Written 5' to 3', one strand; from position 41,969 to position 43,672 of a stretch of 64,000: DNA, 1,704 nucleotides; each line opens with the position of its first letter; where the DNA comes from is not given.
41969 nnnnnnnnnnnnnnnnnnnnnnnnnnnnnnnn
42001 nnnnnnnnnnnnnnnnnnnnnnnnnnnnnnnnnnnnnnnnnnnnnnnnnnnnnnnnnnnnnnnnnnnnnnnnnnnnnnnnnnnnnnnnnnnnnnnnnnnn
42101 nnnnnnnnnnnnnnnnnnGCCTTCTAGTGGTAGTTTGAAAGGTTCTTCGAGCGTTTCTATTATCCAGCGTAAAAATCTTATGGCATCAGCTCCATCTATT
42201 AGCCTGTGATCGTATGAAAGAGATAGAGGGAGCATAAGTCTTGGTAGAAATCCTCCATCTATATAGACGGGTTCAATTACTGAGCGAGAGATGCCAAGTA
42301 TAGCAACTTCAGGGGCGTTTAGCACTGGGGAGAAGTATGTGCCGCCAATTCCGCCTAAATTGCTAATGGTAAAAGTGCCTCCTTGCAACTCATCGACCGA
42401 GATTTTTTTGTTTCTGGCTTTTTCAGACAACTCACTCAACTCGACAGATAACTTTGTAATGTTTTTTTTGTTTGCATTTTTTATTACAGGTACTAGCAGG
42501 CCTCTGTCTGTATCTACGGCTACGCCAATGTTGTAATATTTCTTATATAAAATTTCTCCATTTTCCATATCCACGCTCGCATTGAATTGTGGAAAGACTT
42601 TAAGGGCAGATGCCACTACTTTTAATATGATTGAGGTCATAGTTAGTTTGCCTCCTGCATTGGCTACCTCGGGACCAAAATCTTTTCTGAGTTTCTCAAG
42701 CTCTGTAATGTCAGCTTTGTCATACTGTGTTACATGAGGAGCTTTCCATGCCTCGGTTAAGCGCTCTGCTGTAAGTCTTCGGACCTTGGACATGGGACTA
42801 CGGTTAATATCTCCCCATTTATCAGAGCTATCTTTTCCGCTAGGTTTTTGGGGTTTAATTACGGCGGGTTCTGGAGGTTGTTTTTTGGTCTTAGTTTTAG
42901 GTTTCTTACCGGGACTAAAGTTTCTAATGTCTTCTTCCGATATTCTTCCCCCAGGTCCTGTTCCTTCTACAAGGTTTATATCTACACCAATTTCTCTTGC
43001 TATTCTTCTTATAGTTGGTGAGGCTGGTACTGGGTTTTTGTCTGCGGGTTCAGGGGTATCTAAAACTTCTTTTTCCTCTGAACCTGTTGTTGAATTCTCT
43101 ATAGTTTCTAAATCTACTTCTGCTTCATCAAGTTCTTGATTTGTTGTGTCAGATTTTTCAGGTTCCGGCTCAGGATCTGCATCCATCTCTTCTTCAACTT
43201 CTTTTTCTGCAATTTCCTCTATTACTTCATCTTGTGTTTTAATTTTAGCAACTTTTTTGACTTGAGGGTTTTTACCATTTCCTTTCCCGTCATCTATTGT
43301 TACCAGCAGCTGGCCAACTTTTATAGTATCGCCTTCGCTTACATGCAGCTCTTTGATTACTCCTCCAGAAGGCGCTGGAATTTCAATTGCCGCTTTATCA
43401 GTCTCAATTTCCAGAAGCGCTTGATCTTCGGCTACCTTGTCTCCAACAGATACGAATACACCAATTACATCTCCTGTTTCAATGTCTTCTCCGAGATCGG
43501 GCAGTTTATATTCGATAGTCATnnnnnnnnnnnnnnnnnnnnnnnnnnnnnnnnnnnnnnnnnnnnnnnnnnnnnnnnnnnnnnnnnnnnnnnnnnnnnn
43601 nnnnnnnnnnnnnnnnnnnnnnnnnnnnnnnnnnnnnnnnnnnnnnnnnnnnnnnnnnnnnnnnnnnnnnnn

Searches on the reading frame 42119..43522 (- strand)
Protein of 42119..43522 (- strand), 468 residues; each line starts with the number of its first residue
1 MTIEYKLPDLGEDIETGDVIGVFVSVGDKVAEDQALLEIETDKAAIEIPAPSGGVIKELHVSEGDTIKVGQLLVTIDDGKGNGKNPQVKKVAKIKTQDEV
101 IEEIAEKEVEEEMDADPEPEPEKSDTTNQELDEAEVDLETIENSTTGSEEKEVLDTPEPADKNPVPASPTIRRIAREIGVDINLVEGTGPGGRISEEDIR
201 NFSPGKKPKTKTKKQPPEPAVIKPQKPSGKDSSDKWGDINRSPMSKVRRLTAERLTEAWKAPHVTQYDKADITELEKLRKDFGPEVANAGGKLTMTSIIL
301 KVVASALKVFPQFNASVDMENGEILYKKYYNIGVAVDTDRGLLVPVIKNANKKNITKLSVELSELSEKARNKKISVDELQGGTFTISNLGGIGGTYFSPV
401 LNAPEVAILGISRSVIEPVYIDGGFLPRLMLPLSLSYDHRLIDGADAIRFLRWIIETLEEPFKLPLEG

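Call 12: find_encoding_contigs(protein=window:42119-43522:-, flank=2000, max_places=3)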
Protein window:42119-43522:- (468 aa): no gene with exactly this product is on record in the collection.
